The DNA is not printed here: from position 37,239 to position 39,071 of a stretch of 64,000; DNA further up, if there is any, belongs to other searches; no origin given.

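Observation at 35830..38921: ECF sigma/FecR pair whose STN-domain partner is a 510-aa barrel-less protein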

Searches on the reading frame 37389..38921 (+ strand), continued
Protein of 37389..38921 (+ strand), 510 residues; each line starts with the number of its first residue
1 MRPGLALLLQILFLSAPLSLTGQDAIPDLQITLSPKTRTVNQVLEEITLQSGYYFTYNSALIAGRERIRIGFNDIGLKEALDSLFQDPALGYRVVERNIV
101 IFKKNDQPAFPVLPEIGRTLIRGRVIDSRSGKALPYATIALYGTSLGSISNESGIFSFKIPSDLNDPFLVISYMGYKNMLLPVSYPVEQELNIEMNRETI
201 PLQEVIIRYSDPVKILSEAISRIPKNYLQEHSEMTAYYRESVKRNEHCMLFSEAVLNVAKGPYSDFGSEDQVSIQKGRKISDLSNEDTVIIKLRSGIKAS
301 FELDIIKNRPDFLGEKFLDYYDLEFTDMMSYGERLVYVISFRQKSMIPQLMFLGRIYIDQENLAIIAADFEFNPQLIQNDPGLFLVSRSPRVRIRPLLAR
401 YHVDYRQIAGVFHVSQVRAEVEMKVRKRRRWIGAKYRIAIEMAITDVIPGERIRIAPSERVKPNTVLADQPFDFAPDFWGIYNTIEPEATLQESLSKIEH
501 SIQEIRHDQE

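Call 22: fold_search(model_id=the predicted structure, library=pdb)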
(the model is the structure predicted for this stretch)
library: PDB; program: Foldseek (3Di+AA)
matches with E <= 10: 1146; with E <= 0.001: 56
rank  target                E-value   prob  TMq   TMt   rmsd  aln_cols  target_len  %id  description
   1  4z48_A                1.8e-06  1.00  0.21  0.38  12.8       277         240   14  Crystal structure of a DUF1329 family protein (DESPIG_00262) from Desulfovibrio piger ATCC 29098 at 1.75 A resolution (released 2015-04-22)
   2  2v42_B                3.4e-06  1.00  0.16  0.27  17.9       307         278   11  Crystal structure of RseB: a sensor for periplasmic stress response in E. coli (released 2007-08-28)
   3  6jau_A                5.7e-06  1.00  0.14  0.23  20.7       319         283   11  The complex structure of Pseudomonas aeruginosa MucA/MucB. (released 2020-01-29)
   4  2v43_C                6.0e-06  1.00  0.15  0.25  21.2       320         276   10  Crystal structure of RseB: a sensor for periplasmic stress response in E. coli (released 2007-08-28)
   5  3m4w_C                6.7e-06  1.00  0.15  0.25  16.4       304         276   10  Structural basis for the negative regulation of bacterial stress response by RseB (released 2010-05-05)
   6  9tp6_B                7.4e-06  1.00  0.20  0.36  11.2       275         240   11  Structure of LolA3 from Porphyromonas gingivalis (released 2026-02-18)
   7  6in9_A                7.8e-06  0.99  0.14  0.23  21.4       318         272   12  Crystal structure of MucB in complex with MucA(peri) (released 2019-07-24)
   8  6q15_B                7.8e-06  0.85  0.13  0.13  40.2       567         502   10  Structure of the Salmonella SPI-1 injectisome needle complex (released 2019-10-23)
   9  3buu_A                8.7e-06  1.00  0.21  0.38  10.4       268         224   12  Crystal structure of LolA superfamily protein NE2245 from Nitrosomonas europaea (released 2008-01-22)
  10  2v43_A                8.7e-06  1.00  0.14  0.25  20.3       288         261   11  Crystal structure of RseB: a sensor for periplasmic stress response in E. coli (released 2007-08-28)
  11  6in9_B                1.0e-05  0.99  0.14  0.24  21.7       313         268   13  Crystal structure of MucB in complex with MucA(peri) (released 2019-07-24)
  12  3bk5                  1.1e-05  1.00  0.21  0.39  11.5       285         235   10  Crystal structure of putative outer membrane lipoprotein-sorting protein domain from Vibrio parahaemolyticus (released 2008-02-05)
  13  3m4w_D                1.1e-05  1.00  0.15  0.26  18.1       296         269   11  Structural basis for the negative regulation of bacterial stress response by RseB (released 2010-05-05)
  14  6q14_B                1.2e-05  0.80  0.13  0.14  37.9       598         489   10  Structure of the Salmonella SPI-1 injectisome NC-base (released 2019-10-23)
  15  6i7s_H                1.3e-05  1.00  0.22  0.14  16.3       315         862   10  Microsomal triglyceride transfer protein (released 2019-08-21)
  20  2p4b_A                1.8e-05  1.00  0.17  0.28  19.4       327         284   11  Crystal structure of E.coli RseB (released 2007-05-22)
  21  2p4b_B                2.2e-05  0.99  0.13  0.23  15.7       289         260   11  Crystal structure of E.coli RseB (released 2007-05-22)
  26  9tp6_A                3.4e-05  1.00  0.20  0.36  11.1       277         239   11  Structure of LolA3 from Porphyromonas gingivalis (released 2026-02-18)
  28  2p4b_C                3.7e-05  1.00  0.14  0.26  21.1       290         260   10  Crystal structure of E.coli RseB (released 2007-05-22)
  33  9hfj                  5.7e-05  1.00  0.14  0.83   2.2        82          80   23  Crystal structure of the NTE domain of SusCdex (BT3090) dextran transporter (released 2025-11-26)
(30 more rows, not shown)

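Call 25: search_protein_families(library=pfam, alignment_id=A2, max_evalue=0.01)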
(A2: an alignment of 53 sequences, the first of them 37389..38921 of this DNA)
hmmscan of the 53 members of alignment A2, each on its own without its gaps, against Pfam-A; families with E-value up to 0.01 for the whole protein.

A. member 1, window:37389-38921:+ (510 aa): 2 families
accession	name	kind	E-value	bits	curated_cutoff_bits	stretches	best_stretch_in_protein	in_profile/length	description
PF13715.12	CarbopepD_reg_2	-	1.9e-14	53.9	32.2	1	121-207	1-88/88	CarboxypepD_reg-like domain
PF07660.19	STN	-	0.0048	17.1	28.4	0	54-104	2-52/52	Secretin and TonB N terminus short domain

B. families by the number of members that match (of 53 scanned): 10 families
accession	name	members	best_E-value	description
PF13715.12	CarbopepD_reg_2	53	3.5e-17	CarboxypepD_reg-like domain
PF13620.12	CarboxypepD_reg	39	1.5e-10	Carboxypeptidase regulatory-like domain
PF07660.19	STN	27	3.1e-11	Secretin and TonB N terminus short domain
PF23591.1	CILP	6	5e-05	Cartilage intermediate layer protein 1-like domain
PF18939.6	DUF5686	4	1e-05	Family of unknown function (DUF5686)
PF16344.10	FecR_C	2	1.5e-06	FecR, C-terminal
PF17131.11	LolA_like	1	0.003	Outer membrane lipoprotein-sorting protein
PF21305.2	type_II_gspD_N0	1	0.0053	GspD-like, N0 domain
PF20777.4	KH_SLS1_2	1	0.0064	SLS1 protein second KH domain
PF14594.13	Sipho_Gp37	1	0.0083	Siphovirus ReqiPepy6 Gp37-like protein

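Call 26: search_solved_structures(query=A2, max_evalue=10)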
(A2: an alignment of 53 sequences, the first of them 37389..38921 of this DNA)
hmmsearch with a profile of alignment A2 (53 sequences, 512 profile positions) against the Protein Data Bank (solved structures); distinct sequences matched with E-value up to 10: 13.
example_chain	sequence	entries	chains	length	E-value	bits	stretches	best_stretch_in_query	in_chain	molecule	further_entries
9gbc_A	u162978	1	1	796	9.3e-11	43.9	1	124-226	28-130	TonB-linked outer membrane receptor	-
8aa4_A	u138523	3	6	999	1.5e-09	40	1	121-211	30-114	SusC homolog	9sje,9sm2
9hfj_A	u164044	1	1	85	2.8e-09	39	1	121-198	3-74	SusC homolog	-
6ytc_A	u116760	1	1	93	7.8e-09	37.6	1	122-212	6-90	TonB-dependent receptor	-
5t3r_D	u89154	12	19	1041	4.4e-08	35.1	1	121-212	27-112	SusC homolog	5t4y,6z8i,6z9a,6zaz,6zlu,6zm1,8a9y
6sli_B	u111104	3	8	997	5e-06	28.3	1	122-211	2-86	RagA protein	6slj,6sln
2a02_A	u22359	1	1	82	0.092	14.3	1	32-108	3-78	Ferric-pseudobactin 358 receptor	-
4ar0_A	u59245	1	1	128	0.18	13.3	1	31-110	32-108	TYPE IV PILUS BIOGENESIS AND COMPETENCE PROTEIN PILQ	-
9j6z_A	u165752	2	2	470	0.23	12.9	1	116-205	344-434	Carboxypeptidase D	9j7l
5aq0_A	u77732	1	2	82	0.25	12.8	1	125-201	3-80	CARBOXYPEPTIDASE D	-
3g3l_A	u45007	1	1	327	0.43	12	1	114-157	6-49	Putative uncharacterized membrane-associated protein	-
6w6m_A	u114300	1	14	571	0.64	11.5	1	31-114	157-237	Type IV pilus secretin PilQ family protein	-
3e1t_A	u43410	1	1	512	1.7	10.1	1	470-502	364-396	Halogenase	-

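Call 28: predict_structure(alignment_id=A2)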
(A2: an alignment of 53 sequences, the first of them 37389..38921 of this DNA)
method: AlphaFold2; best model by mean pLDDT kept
length: 510 residues; sequences in the alignment: 53
mean_pLDDT: 85.2   pTM: 0.77
mean pLDDT of the five models: 85.2, 84.8, 84.4, 82.9, 82.3
residues with pLDDT >= 90: 275; 70-90: 157; 50-70: 56; < 50: 22
segments of 3 or more residues with pLDDT < 50: 20-23, 202-205, 285-287, 501-510
pLDDT, mean of each block of 10 residues (from residue 1): 76 67 71 93 91 83 87 95 93 83 71 73 95 92 89 90 89 89 74 87 55 96 97 94 83 92 92 89 56 80 95 94 92 90 96 97 98 94 84 93 95 96 91 91 94 92 82 69 74 55 44
secondary structure, 60 per line:
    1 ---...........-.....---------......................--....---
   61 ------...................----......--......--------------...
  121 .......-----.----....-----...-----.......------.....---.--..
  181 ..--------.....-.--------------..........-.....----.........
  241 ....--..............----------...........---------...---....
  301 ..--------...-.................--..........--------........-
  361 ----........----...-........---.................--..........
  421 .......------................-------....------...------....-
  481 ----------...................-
elements in order: H4-14 H16-20 E30-39 H40-51 E54-57 E67-76 H77-85 E90-95 E98-103 E118-127 E138-141 E147-149 E155-161 E168-172 E179-182 E191-195 H212-221 H223-226 E232-244 E247-260 E271-281 E291-293 H297-302 H315-320 E321-331 E334-343 E352-359 E365-372 H381-384 E385-388 E392-408 E411-427 E434-449 H476-479 H491-509

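Call 31: fold_search(model_id=the predicted structure, library=pdb)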
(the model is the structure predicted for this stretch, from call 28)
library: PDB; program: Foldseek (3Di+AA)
matches with E <= 10: 1454; with E <= 0.001: 28
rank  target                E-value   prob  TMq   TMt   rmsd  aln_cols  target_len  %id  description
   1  4z48_A                2.0e-07  1.00  0.22  0.39  10.9       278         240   15  Crystal structure of a DUF1329 family protein (DESPIG_00262) from Desulfovibrio piger ATCC 29098 at 1.75 A resolution (released 2015-04-22)
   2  9tp6_B                9.1e-07  1.00  0.21  0.37  11.2       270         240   10  Structure of LolA3 from Porphyromonas gingivalis (released 2026-02-18)
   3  6q14_B                2.2e-06  0.87  0.13  0.14  48.4       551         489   10  Structure of the Salmonella SPI-1 injectisome NC-base (released 2019-10-23)
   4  9tp6_A                3.7e-06  1.00  0.22  0.39  10.9       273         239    9  Structure of LolA3 from Porphyromonas gingivalis (released 2026-02-18)
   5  3buu_A                5.1e-06  1.00  0.19  0.34  12.5       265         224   10  Crystal structure of LolA superfamily protein NE2245 from Nitrosomonas europaea (released 2008-01-22)
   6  7ah9_5O               9.8e-06  0.80  0.13  0.14  48.7       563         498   10  Substrate-engaged type 3 secretion system needle complex from Salmonella enterica typhimurium - SpaR state 1 (released 2021-03-17)
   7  6q14_A                1.2e-05  0.77  0.13  0.14  48.4       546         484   10  Structure of the Salmonella SPI-1 injectisome NC-base (released 2019-10-23)
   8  6i7s_G                1.9e-05  1.00  0.22  0.14  14.4       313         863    8  Microsomal triglyceride transfer protein (released 2019-08-21)
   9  6q15_B                2.1e-05  0.66  0.13  0.13  51.5       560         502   10  Structure of the Salmonella SPI-1 injectisome needle complex (released 2019-10-23)
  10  6i7s_H                2.2e-05  1.00  0.21  0.14  17.7       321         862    8  Microsomal triglyceride transfer protein (released 2019-08-21)
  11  7ah9_5M               2.7e-05  0.69  0.13  0.14  47.4       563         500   10  Substrate-engaged type 3 secretion system needle complex from Salmonella enterica typhimurium - SpaR state 1 (released 2021-03-17)
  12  7ah9_5C               2.9e-05  0.69  0.13  0.14  48.4       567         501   10  Substrate-engaged type 3 secretion system needle complex from Salmonella enterica typhimurium - SpaR state 1 (released 2021-03-17)
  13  7ah9_5N               4.5e-05  0.60  0.13  0.13  47.3       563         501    9  Substrate-engaged type 3 secretion system needle complex from Salmonella enterica typhimurium - SpaR state 1 (released 2021-03-17)
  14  7ah9_5B               4.5e-05  0.60  0.13  0.13  47.6       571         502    9  Substrate-engaged type 3 secretion system needle complex from Salmonella enterica typhimurium - SpaR state 1 (released 2021-03-17)
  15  7ah9_5K               4.5e-05  0.54  0.13  0.13  46.0       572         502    9  Substrate-engaged type 3 secretion system needle complex from Salmonella enterica typhimurium - SpaR state 1 (released 2021-03-17)
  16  2p4b_B                6.5e-05  0.98  0.15  0.26  16.2       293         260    8  Crystal structure of E.coli RseB (released 2007-05-22)
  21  9hfj                  1.2e-04  1.00  0.15  0.87   1.8        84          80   21  Crystal structure of the NTE domain of SusCdex (BT3090) dextran transporter (released 2025-11-26)
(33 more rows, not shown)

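Call 45: search_protein_families(library=pfam, proteins=[P0205, P0251, P0252, P0177, P0213, P0121], max_evalue=0.1)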
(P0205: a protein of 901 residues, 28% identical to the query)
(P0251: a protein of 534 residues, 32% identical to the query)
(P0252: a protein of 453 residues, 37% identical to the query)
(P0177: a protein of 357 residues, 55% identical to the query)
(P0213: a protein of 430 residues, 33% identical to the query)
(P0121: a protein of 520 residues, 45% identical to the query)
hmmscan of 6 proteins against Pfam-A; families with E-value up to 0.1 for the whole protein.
P0205 (901 aa): 3 families
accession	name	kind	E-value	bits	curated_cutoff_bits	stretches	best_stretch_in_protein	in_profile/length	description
PF13715.12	CarbopepD_reg_2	-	3.7e-10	40.2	32.2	1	119-205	1-88/88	CarboxypepD_reg-like domain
PF13620.12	CarboxypepD_reg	-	1.6e-06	28.8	32.3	1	119-193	2-81/82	Carboxypeptidase regulatory-like domain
PF17131.11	LolA_like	-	0.0065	16.6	30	0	701-752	69-120/184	Outer membrane lipoprotein-sorting protein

P0251 (534 aa): 2 families
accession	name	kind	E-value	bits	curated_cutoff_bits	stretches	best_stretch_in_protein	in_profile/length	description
PF13715.12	CarbopepD_reg_2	-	8.4e-12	45.4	32.2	1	154-239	2-88/88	CarboxypepD_reg-like domain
PF19070.5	DUF5766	-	0.013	16.2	27.4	1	431-476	26-71/77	Family of unknown function (DUF5766)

P0252 (453 aa): 3 families
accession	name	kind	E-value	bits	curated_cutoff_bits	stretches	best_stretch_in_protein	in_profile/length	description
PF13715.12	CarbopepD_reg_2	-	1.9e-09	37.9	32.2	1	46-108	2-63/88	CarboxypepD_reg-like domain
PF10656.15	DUF2483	-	0.0047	17.5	27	1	327-360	10-43/72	Hypothetical protein of unknown function (DUF2483)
PF23591.1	CILP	-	0.022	15.2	27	1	43-86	5-47/90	Cartilage intermediate layer protein 1-like domain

P0177 (357 aa): 5 families
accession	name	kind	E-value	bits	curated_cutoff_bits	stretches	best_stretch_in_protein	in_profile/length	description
PF13715.12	CarbopepD_reg_2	-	6.6e-16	58.6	32.2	1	131-217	1-88/88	CarboxypepD_reg-like domain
PF13620.12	CarboxypepD_reg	-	2.3e-07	31.5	32.3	1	131-189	2-62/82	Carboxypeptidase regulatory-like domain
PF07660.19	STN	-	1.1e-05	25.5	28.4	1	64-114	2-52/52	Secretin and TonB N terminus short domain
PF23591.1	CILP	-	0.051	14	27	0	129-191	5-64/90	Cartilage intermediate layer protein 1-like domain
PF14289.11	DUF4369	-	0.056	14.4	25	0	154-211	26-71/91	Domain of unknown function (DUF4369)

P0213 (430 aa): 2 families
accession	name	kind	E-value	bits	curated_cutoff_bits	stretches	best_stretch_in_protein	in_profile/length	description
PF13715.12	CarbopepD_reg_2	-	1.6e-14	54.1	32.2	1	49-134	2-88/88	CarboxypepD_reg-like domain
PF23591.1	CILP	-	7.8e-05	23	27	1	46-91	5-49/90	Cartilage intermediate layer protein 1-like domain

P0121 (520 aa): 4 families
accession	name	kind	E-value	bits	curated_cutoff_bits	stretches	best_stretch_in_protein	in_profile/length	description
PF13715.12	CarbopepD_reg_2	-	2.4e-16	60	32.2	1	134-219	2-88/88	CarboxypepD_reg-like domain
PF07660.19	STN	-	8.7e-10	38.7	28.4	2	67-113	5-51/52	Secretin and TonB N terminus short domain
PF13620.12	CarboxypepD_reg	-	1.5e-08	35.3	32.3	1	132-197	1-71/82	Carboxypeptidase regulatory-like domain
PF23591.1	CILP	-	0.0012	19.2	27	0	132-181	6-54/90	Cartilage intermediate layer protein 1-like domain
